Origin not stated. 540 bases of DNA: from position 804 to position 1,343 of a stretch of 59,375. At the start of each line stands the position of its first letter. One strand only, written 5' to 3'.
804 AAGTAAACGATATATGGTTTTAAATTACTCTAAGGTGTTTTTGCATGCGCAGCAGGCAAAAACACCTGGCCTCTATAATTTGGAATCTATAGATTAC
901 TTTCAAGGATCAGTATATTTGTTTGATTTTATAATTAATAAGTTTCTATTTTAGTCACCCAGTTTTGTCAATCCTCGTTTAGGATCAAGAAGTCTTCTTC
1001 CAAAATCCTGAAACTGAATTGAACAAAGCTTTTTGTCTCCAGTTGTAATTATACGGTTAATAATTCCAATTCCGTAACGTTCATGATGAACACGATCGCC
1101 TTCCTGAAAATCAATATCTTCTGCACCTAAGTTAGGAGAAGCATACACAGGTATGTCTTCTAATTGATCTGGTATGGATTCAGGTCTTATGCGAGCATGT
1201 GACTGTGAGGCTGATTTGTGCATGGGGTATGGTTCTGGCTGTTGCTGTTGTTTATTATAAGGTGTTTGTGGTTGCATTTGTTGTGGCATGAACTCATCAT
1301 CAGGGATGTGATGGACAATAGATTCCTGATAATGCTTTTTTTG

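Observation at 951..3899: HerA-family NTPase with eroded catalytic motifs fused to a repeat array and a PcrA/UvrD-type Tudor-like tail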

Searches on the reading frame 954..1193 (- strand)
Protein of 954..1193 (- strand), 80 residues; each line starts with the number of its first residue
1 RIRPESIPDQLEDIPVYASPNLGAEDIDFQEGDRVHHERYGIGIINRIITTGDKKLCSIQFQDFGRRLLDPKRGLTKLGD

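Call 15: search_solved_structures(query=A2, max_evalue=10, show_alignments=4)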
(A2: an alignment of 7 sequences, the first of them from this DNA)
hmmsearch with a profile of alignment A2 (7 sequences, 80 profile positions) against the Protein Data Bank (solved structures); distinct sequences matched with E-value up to 10: 8.
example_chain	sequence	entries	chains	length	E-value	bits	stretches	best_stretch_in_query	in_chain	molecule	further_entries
9dqs_A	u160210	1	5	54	5.3e-06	29.5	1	30-78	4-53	ATP-dependent DNA helicase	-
9dci_A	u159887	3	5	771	0.011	18.8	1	30-70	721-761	ATP-dependent DNA helicase UvrD1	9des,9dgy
7egs_B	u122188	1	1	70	0.13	15.4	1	24-68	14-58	DNA helicase II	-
6yi2_A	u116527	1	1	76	0.18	15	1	24-68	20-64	DNA helicase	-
5elt_B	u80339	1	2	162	0.48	13.6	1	23-73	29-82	KH domain-containing, RNA-binding, signal transduction-associated protein 3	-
5emo_A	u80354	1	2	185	0.57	13.4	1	23-73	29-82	KH domain-containing, RNA-binding, signal transduction-associated protein 3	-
9ydx_Aa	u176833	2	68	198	0.59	13.3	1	6-50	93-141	Flagellar M-ring protein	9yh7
7egt_B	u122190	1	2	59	1.4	12.1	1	29-68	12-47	DNA helicase UvrD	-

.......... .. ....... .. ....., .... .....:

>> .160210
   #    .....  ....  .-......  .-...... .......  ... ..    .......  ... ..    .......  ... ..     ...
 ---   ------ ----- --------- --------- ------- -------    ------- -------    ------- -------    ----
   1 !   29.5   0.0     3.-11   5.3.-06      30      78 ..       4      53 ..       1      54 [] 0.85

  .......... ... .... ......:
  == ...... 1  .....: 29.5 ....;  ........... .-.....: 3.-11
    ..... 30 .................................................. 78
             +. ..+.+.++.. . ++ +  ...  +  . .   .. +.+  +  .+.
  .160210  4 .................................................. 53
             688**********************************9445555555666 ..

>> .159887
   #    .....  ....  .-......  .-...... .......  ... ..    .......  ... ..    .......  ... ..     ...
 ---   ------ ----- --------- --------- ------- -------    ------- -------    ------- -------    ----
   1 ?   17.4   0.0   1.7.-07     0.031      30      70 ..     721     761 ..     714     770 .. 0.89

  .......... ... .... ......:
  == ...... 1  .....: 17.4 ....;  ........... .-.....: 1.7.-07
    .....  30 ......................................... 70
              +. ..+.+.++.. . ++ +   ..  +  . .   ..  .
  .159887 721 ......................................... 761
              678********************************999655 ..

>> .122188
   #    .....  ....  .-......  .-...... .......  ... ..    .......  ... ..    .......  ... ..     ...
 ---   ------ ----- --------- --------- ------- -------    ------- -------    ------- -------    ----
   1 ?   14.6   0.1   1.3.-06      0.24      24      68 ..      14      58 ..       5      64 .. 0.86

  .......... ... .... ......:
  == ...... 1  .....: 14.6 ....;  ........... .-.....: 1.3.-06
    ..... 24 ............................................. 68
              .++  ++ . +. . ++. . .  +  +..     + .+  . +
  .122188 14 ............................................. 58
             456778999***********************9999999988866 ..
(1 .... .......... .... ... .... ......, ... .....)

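Call 37: predict_structure(alignment_id=A2)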
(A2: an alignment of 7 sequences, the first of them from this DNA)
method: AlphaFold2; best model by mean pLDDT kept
length: 80 residues; sequences in the alignment: 7
mean_pLDDT: 76.6   pTM: 0.56
mean pLDDT of the five models: 76.6, 76.6, 75.1, 74.2, 73.0
residues with pLDDT >= 90: 36; 70-90: 16; 50-70: 16; < 50: 12
segments of 3 or more residues with pLDDT < 50: 14-25
pLDDT, mean of each block of 10 residues (from residue 1): 56 47 60 92 93 89 93 83
secondary structure, 60 per line:
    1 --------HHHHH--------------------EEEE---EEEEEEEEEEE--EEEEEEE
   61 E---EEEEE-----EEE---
elements in order: H9-13 E34-37 E41-51 E54-61 E65-69 E75-77
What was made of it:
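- On PcrA/UvrD C-terminal Tudor domain (PF21196): AF2 gives five strands with pLDDT about 90 (call 37).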

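Call 43: fold_search(model_id=the predicted structure, library=pdb)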
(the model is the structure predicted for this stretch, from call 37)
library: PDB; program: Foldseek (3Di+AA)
matches with E <= 10: 1020; with E <= 0.001: 6
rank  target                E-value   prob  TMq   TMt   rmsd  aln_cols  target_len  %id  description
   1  9dqs_B                1.0e-04  1.00  0.58  0.85   2.0        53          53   36  Structure of Tudor domain from Mycobacterium smegmatis UvrD1 (released 2024-10-16)
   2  7egs_B                1.1e-04  1.00  0.59  0.83   2.1        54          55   26  The crystal structure of lobe domain of E. coli RNA polymerase complexed with the C-terminal domain of UvrD (released 2022-04-06)
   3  9dqs_C                1.2e-04  1.00  0.59  0.85   1.8        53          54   36  Structure of Tudor domain from Mycobacterium smegmatis UvrD1 (released 2024-10-16)
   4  9dqs_A                1.4e-04  1.00  0.56  0.83   2.2        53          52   36  Structure of Tudor domain from Mycobacterium smegmatis UvrD1 (released 2024-10-16)
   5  6yi2_MODEL_1_A        1.7e-04  1.00  0.58  0.61   4.0        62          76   24  UvrD helicase RNA polymerase interactions are governed by UvrDs carboxy terminal Tudor domain. (released 2020-10-21)
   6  5dma                  2.6e-04  1.00  0.57  0.83   1.9        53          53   28  Crystal structure of C-terminal tudor domain in PcrA/UvrD helicase (released 2016-09-28)
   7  7egt_B                2.0e-03  1.00  0.47  0.76   3.0        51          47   27  The crystal structure of the C-terminal domain of T. thermophilus UvrD complexed with the N-terminal domain of UvrB (released 2022-04-06)
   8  9dci_A                4.6e-03  1.00  0.54  0.07   2.0        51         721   31  Mycobacterium tuberculosis UvrD1 dimer: apo compact conformation. (released 2025-03-19)
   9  6aca                  1.0e-02  1.00  0.49  0.04   3.6        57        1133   18  Crystal structure of Mycobacterium tuberculosis Mfd at 3.6 A resolution (released 2019-08-28)
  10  2lqk_MODEL_1_A        1.5e-02  1.00  0.51  0.56   2.8        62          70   19  NMR solution structure of the N-terminal domain of the CdnL protein from Thermus thermophilus (released 2012-08-01)
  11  4xax_B                2.4e-02  1.00  0.48  0.26   3.7        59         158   19  Crystal structure of Thermus thermophilus CarD in complex with the Thermus aquaticus RNA polymerase beta1 domain (released 2015-09-16)
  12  4l5g_B                3.9e-02  1.00  0.52  0.27   2.6        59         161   20  Crystal structure of Thermus thermophilus CarD (released 2013-07-31)
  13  9a5o_B                3.9e-02  0.99  0.49  0.06  11.1        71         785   17  Integrative model of YABR-MUTS2 by crosslinking MS and deep learning (released 2024-09-18)
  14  5kch                  4.4e-02  1.00  0.46  0.18   2.5        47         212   23  SETDB1 in complex with an early stage, low affinity fragment candidate modelled at reduced occupancy into weak electron  (released 2016-07-27)
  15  4kbm_B                4.7e-02  1.00  0.54  0.31   2.2        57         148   18  Structure of the Mtb CarD/RNAP Beta subunit B1-B2 domains complex (released 2013-10-02)
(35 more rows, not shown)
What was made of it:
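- On PcrA/UvrD C-terminal Tudor domain (PF21196): Foldseek gives target-normalised TM 0.83-0.85 and rmsd 1.8-2.2 A to 9dqs, 7egs_B and 5dma (call 43).
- On CarD_TRCF_RID (PF02559): The structural similarity to CarD and Mfd is weaker than to UvrD/PcrA (call 43).
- Closest known: CarD/CdnL N-terminal domain and Mfd. Same: These are structural matches at lower rank (call 43).
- Checked: The AF2 tail model has pLDDT about 90 and matches UvrD/PcrA Tudor structures at TM 0.83-0.85 and about 2 A rmsd (calls 37, 43).
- Target-normalised TM-scores are 0.83-0.85 to 9dqs, to 7egs_B (UvrD CTD bound to the RNAP lobe) and to 5dma (call 43).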

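Call 45: find_related_loci(query=A2, collection=genome_contigs, flank=6000)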
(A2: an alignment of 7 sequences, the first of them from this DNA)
Query A2 (80 aa) in genome_contigs; peptide patterns used: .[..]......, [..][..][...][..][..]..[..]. (x = any residue, [..] = any of these).
129 stretches matched a pattern; 7 encode a relative of the query (tblastn E <= 1e-3); 7 distinct loci.
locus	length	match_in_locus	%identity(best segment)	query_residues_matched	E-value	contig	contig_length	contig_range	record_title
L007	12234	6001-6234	71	2-79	2e-37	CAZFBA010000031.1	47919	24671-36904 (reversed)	MAG TPA_asm: uncultured Gammaproteobacteria bacterium isolate SRP241341_co1_276 genome assembly, contig: NODE_897_length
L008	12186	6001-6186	56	14-72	1e-20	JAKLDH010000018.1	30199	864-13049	MAG: Cyanobacteriota bacterium isolate RA.bin105 RA.bin105_18, whole genome shotgun sequence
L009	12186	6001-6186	58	14-72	4e-19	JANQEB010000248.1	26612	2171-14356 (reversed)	MAG: Candidatus Gastranaerophilales bacterium isolate PL23a_bin.110 k99_6116005, whole genome shotgun sequence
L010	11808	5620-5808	57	13-72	5e-19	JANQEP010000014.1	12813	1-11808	MAG: Candidatus Gastranaerophilales bacterium isolate PL23a_bin.35 k99_3850422, whole genome shotgun sequence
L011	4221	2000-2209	58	13-78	5e-19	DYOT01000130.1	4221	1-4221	MAG TPA_asm: Candidatus Caenarcanum sp. isolate SulCav_GS09_5_35_39 SulCav_GS09_5_32188_length_4221_cov_24_438550, whole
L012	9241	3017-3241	48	8-78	6e-18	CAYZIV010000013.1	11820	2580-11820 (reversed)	MAG TPA_asm: uncultured Gammaproteobacteria bacterium isolate SRP252850_co1_265 genome assembly, contig: NODE_10377_leng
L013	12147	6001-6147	57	24-72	3e-16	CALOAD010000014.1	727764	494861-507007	MAG: Candidatus Gastranaerophilales bacterium isolate LOGT_bin.0241 genome assembly, contig: contig_21841, whole genome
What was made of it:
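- Tried and rejected: The accepted scan used narrow patterns, so its 7 loci are a lower bound (call 45).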
